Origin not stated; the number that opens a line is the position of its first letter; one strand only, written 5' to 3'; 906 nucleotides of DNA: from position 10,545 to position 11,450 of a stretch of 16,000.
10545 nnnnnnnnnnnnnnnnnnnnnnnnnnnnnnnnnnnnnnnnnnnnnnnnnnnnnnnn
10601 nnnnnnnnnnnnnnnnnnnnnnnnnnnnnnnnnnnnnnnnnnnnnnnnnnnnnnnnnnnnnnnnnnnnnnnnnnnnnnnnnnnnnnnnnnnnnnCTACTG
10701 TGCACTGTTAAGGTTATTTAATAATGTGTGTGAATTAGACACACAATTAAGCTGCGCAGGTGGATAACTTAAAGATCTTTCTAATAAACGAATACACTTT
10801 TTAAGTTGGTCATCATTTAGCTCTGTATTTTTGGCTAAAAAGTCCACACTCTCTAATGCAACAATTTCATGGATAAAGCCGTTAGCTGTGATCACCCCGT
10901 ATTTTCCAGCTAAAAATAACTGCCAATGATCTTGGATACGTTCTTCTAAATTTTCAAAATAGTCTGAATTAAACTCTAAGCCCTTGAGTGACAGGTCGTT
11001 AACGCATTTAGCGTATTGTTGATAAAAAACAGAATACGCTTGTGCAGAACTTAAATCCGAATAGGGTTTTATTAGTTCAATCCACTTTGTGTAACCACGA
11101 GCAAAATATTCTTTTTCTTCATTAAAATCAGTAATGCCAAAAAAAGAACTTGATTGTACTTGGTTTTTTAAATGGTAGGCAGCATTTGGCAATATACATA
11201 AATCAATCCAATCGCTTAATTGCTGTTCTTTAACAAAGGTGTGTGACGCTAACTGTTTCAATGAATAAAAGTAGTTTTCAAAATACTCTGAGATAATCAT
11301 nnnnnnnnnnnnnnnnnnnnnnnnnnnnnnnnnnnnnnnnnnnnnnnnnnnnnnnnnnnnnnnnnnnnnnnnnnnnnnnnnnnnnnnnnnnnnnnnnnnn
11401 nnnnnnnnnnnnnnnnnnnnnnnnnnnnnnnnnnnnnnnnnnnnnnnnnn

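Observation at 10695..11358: Near-consensus LexA box inside a perfect 40-bp palindrome that abuts the start codon of an orphan 201-aa gene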

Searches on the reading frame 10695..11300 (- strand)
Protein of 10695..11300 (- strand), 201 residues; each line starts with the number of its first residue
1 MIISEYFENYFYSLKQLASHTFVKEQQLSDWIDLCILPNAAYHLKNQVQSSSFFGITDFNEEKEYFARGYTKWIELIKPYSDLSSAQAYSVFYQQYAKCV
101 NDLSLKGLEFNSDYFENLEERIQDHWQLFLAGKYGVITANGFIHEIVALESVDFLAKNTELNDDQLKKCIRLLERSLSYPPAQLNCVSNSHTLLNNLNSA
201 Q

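Call 5: search_protein_families(library=pfam, proteins=[window:10695-11300:-], max_evalue=10)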
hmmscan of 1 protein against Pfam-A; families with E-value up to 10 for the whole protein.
window:10695-11300:- (201 aa): 1 family
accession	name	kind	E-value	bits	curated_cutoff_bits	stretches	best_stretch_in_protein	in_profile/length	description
PF19531.4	DUF6058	-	1.6e-12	48.2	25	1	88-178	1-102/126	Family of unknown function (DUF6058)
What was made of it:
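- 10695..11300 (-): Monocistronic gene for a 201-aa acidic protein of Pfam family DUF6058. It has a MerR-like winged-helix N-terminal domain (about residues 10-78) and an all-helical C-terminal domain (residues 85-200). Pfam PF19531 at 48.2 bits against a cut-off of 25 (call 5).
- On Pfam DUF6058 (PF19531): 48.2 bits against a cut-off of 25, covering residues 88-178 (call 5).
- On MerR family transcriptional regulators: The window protein has no hit even at E <= 10 (call 5).
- Closest known: Pfam PF19531. Same: The window protein passes the Pfam cut-off (call 5).
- Checked: The protein matches Pfam DUF6058 at 48.2 bits against a cut-off of 25 (call 5).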

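Call 6: search_protein_families(library=ncbifam, proteins=[window:10695-11300:-], max_evalue=10)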
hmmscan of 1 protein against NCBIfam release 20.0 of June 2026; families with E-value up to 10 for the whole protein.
window:10695-11300:- (201 aa): 0 families
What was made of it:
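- On Classical SOS effectors (RecA, RecN, Uvr, UmuDC, ImuAB, DinB, DinI, SulA, YebG, SbmC): NCBIfam gives nothing (calls 5, 6).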

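Call 8: find_homologous_proteins(query=window:10695-11300:-)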
Query window:10695-11300:- (201 aa): 6 proteins with E <= 0.001 among 63 candidates.
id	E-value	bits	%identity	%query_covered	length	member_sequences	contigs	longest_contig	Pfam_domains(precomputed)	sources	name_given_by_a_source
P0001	4.6e-128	442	99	100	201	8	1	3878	PF19531.5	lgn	-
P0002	6.4e-115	400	86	100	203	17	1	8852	PF19531.5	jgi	jgi:hypothetical protein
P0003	2.4e-97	342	76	98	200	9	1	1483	PF19531.5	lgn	-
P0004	3.6e-75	270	61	99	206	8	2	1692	PF19531.5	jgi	jgi:hypothetical protein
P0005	4.4e-74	266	61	100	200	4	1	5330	PF19531.5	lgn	-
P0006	1.2e-71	258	59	99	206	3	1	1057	PF19531.5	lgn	-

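Call 10: find_related_loci(query=A1, collection=genome_contigs, flank=4000)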
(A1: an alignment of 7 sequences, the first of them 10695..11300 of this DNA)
Query A1 (201 aa) in genome_contigs; peptide patterns used: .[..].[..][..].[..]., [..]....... (x = any residue, [..] = any of these).
115 stretches matched a pattern; 3 encode a relative of the query (tblastn E <= 1e-3); 3 distinct loci.
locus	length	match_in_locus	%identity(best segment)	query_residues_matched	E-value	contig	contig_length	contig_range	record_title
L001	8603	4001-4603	100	1-201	3e-136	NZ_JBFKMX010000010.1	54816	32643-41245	MAG: Pseudoalteromonas sp. isolate Mix_sand22.2022.08.D.59 k141_3080549_length_54816_cov_29.0492, whole genome shotgun s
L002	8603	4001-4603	98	1-201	5e-134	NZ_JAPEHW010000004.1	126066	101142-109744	Pseudoalteromonas sp. G4 NODE_4_length_126355_cov_168.858044, whole genome shotgun sequence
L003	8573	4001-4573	77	1-191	8e-103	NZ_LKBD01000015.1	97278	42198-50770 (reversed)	Pseudoalteromonas sp. P1-9 AN214_contig000015, whole genome shotgun sequence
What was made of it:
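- Tried and rejected: The genome_contigs scan, made with the narrow alignment, gave only 3 loci (call 10).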

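Call 13: find_encoding_contigs(protein=P0002, flank=3000, max_places=3)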
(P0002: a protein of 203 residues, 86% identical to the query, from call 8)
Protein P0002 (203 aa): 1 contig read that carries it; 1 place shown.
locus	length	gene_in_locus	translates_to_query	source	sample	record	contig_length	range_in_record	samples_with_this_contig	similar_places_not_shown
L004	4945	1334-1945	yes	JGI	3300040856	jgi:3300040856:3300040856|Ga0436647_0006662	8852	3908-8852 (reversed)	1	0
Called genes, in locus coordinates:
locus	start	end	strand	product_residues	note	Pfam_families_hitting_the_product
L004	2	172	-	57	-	?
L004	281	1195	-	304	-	PF00701:DHDPS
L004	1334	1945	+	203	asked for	PF19531:DUF6058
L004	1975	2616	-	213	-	PF13505:OMP_b-brl, PF01389:OmpA_membrane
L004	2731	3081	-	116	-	PF07361:Cytochrom_B562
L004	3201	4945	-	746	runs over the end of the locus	PF02771:Acyl-CoA_dh_N, PF02770:Acyl-CoA_dh_M, PF00441:Acyl-CoA_dh_1, PF09317:ACDH_C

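Call 14: find_encoding_contigs(protein=P0005, flank=3000, max_places=3)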
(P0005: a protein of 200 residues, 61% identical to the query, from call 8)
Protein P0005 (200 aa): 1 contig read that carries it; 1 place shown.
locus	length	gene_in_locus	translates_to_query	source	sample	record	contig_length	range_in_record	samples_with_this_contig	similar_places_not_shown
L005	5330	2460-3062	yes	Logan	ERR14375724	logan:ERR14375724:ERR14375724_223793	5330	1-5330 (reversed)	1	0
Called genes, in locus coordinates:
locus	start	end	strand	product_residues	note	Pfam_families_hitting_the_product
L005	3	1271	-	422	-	PF00270:DEAD, PF04851:ResIII, PF00271:Helicase_C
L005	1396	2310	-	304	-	PF00701:DHDPS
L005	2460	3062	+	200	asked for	PF19531:DUF6058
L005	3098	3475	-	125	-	PF07361:Cytochrom_B562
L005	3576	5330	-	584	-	?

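Call 17: find_encoding_contigs(protein=P0004, flank=3000, max_places=3)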
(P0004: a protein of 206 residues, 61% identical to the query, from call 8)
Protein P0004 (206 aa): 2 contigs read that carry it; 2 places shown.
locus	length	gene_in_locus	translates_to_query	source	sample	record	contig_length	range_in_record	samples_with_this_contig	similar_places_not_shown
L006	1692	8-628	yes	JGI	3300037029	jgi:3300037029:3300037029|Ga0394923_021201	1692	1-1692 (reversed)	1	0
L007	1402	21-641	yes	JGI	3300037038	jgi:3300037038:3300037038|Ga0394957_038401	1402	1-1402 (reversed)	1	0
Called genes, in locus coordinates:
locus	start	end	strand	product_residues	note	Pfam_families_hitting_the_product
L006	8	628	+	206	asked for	PF19531:DUF6058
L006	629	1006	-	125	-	PF07361:Cytochrom_B562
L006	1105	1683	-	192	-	PF09317:ACDH_C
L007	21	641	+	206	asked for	PF19531:DUF6058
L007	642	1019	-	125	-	PF07361:Cytochrom_B562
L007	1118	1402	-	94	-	?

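Call 18: find_encoding_contigs(protein=P0006, flank=3000, max_places=3)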
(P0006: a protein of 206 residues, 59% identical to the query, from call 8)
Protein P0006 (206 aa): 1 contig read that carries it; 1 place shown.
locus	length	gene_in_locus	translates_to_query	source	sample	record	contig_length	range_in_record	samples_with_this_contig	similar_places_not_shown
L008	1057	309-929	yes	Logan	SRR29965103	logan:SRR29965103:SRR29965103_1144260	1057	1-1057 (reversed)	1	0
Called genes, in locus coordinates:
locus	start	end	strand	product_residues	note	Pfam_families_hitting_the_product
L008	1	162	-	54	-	?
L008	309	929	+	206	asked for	PF19531:DUF6058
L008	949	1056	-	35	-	?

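Call 23: find_homologous_proteins(query=A1, max_evalue=0.001)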
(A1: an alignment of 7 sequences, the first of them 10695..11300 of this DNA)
Query A1 (7 sequences) (201 aa, profile of the alignment): 6 proteins with E <= 0.001 among 2295 candidates.
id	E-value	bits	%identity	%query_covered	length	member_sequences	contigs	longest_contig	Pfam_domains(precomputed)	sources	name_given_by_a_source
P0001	2.5e-116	404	99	100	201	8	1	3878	PF19531.5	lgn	-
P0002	8.0e-114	396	86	100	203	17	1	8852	PF19531.5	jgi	jgi:hypothetical protein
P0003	1.0e-111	389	76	98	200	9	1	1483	PF19531.5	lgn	-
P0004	3.2e-107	375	61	99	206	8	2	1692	PF19531.5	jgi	jgi:hypothetical protein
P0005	5.9e-107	374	61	100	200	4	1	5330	PF19531.5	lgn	-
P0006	7.3e-101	354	59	99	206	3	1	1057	PF19531.5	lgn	-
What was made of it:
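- Tried and rejected: Word-based homologue searches with the protein and with its 7-sequence alignment returned only six close relatives (calls 8, 23).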

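Call 28: search_solved_structures(query=A1, max_evalue=10)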
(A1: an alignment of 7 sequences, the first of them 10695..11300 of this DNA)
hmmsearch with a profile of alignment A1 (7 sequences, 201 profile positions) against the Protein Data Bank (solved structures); distinct sequences matched with E-value up to 10: 4.
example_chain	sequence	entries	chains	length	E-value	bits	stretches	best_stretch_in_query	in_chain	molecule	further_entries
9ijj_3B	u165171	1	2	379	0.25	14.1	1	16-99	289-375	Spermatogenesis-associated protein 17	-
2ihd_A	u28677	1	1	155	0.61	12.9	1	121-192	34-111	Regulator of G-protein signaling 8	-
5do9_B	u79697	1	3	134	0.81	12.5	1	122-192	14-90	Regulator of G-protein signaling 8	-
2ode_B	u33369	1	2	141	0.9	12.3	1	122-192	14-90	Regulator of G-protein signaling 8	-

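Call 32: predict_structure(alignment_id=A1)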
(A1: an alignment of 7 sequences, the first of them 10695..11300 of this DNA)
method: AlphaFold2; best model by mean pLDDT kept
length: 201 residues; sequences in the alignment: 7
mean_pLDDT: 79.6   pTM: 0.79
mean pLDDT of the five models: 79.6, 59.9, 59.3, 58.8, 58.3
residues with pLDDT >= 90: 81; 70-90: 65; 50-70: 38; < 50: 17
segments of 3 or more residues with pLDDT < 50: 1-3, 48-60
pLDDT, mean of each block of 10 residues (from residue 1): 55 87 93 84 52 46 71 92 91 94 91 90 87 62 86 90 92 79 64 88 62
secondary structure, 60 per line:
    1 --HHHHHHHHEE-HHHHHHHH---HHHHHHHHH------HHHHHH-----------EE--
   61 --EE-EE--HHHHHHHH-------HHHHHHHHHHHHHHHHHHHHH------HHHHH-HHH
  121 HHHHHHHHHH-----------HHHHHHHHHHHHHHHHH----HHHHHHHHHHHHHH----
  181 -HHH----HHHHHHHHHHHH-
elements in order: H3-10 H14-21 H25-33 H40-45 H70-77 H85-105 H112-116 H118-130 H142-158 H163-176 H189-200

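Call 33: search_protein_representatives(alignment_id=A1)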
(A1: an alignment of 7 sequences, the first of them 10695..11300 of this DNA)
Query: 7 sequences, 201 profile positions. Proteins with E-value up to 0.001 (for the whole library): 120; up to 1e-10: 63; up to 1e-30: 6. The best 120 are listed.
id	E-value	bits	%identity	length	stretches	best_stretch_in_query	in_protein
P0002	2.5e-114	396.1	-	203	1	1-199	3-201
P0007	1.7e-43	164.9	-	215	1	1-184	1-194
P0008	1.2e-42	162.1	-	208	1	1-197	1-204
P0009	1.4e-37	145.6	-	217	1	2-190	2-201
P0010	1.3e-32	129.4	-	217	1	1-175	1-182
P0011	1.8e-31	125.6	-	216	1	1-182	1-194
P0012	2.4e-26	108.9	-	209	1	1-195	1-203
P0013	1.1e-25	106.7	-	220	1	4-198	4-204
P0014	4.6e-25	104.7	-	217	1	1-183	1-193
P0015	7.5e-24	100.8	-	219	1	3-162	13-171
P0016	1.8e-23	99.5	-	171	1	1-152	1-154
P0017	3.9e-22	95.2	-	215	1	1-178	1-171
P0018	7.3e-22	94.3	-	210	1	3-175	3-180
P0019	1.1e-21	93.7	-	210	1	1-198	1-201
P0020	1.1e-20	90.5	-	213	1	4-174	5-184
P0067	3.8e-11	59.3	-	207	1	3-197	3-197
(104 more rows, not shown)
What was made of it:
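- Tried and rejected: The exhaustive profile search was needed to see the family (call 33).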

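Call 37: fold_search(model_id=the predicted structure, library=pdb)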
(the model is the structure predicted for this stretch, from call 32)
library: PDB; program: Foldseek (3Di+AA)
matches with E <= 10: 105; with E <= 0.001: 0
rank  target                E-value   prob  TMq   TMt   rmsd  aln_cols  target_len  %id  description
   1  3ucs_B                5.9e-01  0.69  0.28  0.50   9.9       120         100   12  Crystal structure of the complex between CBPA J-domain and CBPM (released 2013-07-03)
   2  2hz2                  1.1e+00  0.13  0.20  0.27  11.7       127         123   14  The x-ray crystal structure of ferric Synechocystis hemoglobin H117A mutant with a covalent linkage (released 2006-08-29)
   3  6fi4_A                1.2e+00  0.10  0.18  0.17  14.8       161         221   16  Crystal structure of C-terminal modified Tau peptide-hybrid 3.2e with 14-3-3sigma (released 2018-05-16)
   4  6tlg                  1.2e+00  0.07  0.20  0.19  16.5       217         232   11  Ligand-free state of human 14-3-3 sigma isoform (released 2020-03-18)
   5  6yr6_C                1.8e+00  0.04  0.17  0.16  16.3       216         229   11  14-3-3 sigma in complex with hDM2-186 peptide (released 2021-11-03)
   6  3ucs_A                2.3e+00  0.30  0.28  0.50  10.6       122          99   11  Crystal structure of the complex between CBPA J-domain and CBPM (released 2013-07-03)
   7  2xpl_A                2.4e+00  0.10  0.21  0.27  10.8       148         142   11  Crystal structure of Iws1(Spn1) conserved domain from Encephalitozoon cuniculi (released 2010-11-17)
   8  2xpp_A                2.4e+00  0.08  0.17  0.22  11.5       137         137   14  Crystal structure of a Spt6-Iws1(Spn1) complex from Encephalitozoon cuniculi, Form III (released 2010-11-17)
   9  8rrl_B                2.4e+00  0.08  0.19  0.17  11.4       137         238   12  14-3-3 sigma complexed with a phosphopeptide optimized for a Fusicoccin-mediated stabilization of the complex (released 2025-02-12)
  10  6eww_C                2.4e+00  0.06  0.19  0.18  18.4       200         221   10  Structure of 14-3-3 zeta in complex with CaMKK2 14-3-3 binding motif (released 2017-11-15)
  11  5d90_B                2.5e+00  0.25  0.26  0.39  11.9       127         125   14  Crystal structure of HiNmlR, a MerR family regulator lacking the sensor domain, bound to promoter DNA (released 2016-06-29)
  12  8c43_A                2.5e+00  0.04  0.18  0.16  16.6       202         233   10  Ternary structure of 14-3-3sigma, strep-tagged PKA-responsive ERa phosphopeptide, and Fusicoccin-A. (released 2023-12-27)
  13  5i44_A                3.0e+00  0.54  0.22  0.60   3.8        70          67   13  Structure of RacA-DNA complex; P21 form (released 2016-05-04)
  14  5d90_C                3.1e+00  0.21  0.26  0.38  11.8       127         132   14  Crystal structure of HiNmlR, a MerR family regulator lacking the sensor domain, bound to promoter DNA (released 2016-06-29)
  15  5okf_D                3.1e+00  0.05  0.18  0.16  11.6       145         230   12  CH1 chimera of human 14-3-3 sigma with the HSPB6 phosphopeptide in a conformation with self-bound phosphopeptides (released 2017-10-11)
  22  5i44_G                3.7e+00  0.38  0.21  0.56   5.0        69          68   10  Structure of RacA-DNA complex; P21 form (released 2016-05-04)
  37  5d90_A                4.7e+00  0.16  0.26  0.39  11.8       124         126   13  Crystal structure of HiNmlR, a MerR family regulator lacking the sensor domain, bound to promoter DNA (released 2016-06-29)
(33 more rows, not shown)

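Call 41: find_related_loci(query=A3, collection=metagenome_contigs, flank=2500)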
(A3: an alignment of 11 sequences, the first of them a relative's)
Query A3 (215 aa) in metagenome_contigs; peptide patterns used: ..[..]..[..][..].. (x = any residue, [..] = any of these).
102 stretches matched a pattern; 78 encode a relative of the query (tblastn E <= 1e-3); 78 distinct loci.
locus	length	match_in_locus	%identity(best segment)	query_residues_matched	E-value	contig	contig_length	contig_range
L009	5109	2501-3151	49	1-210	3e-60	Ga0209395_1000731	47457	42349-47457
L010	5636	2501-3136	45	1-208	4e-58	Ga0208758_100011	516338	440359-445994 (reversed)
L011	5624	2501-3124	48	1-208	6e-57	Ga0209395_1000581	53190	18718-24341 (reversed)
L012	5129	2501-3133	44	1-210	6e-57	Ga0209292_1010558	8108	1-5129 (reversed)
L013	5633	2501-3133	44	1-210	6e-57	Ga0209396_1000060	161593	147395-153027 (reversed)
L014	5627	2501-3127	45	1-208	2e-56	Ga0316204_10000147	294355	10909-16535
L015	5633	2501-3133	46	1-210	9e-57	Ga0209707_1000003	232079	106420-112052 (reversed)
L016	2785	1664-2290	46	1-208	2e-56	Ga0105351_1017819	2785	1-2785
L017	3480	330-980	46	1-206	2e-56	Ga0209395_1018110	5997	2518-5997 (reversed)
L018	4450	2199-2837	45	1-209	7e-56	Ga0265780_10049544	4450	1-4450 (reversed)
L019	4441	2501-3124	46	1-208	2e-55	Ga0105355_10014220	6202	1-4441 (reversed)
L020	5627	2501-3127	45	1-208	2e-55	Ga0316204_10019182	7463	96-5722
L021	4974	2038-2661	46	1-208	5e-55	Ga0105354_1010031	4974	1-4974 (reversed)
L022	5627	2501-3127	42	1-208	2e-54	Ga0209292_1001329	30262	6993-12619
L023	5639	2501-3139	45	1-206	1e-54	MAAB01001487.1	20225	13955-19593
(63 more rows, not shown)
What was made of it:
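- Tried and rejected: An 11-sequence subset worked (call 41).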
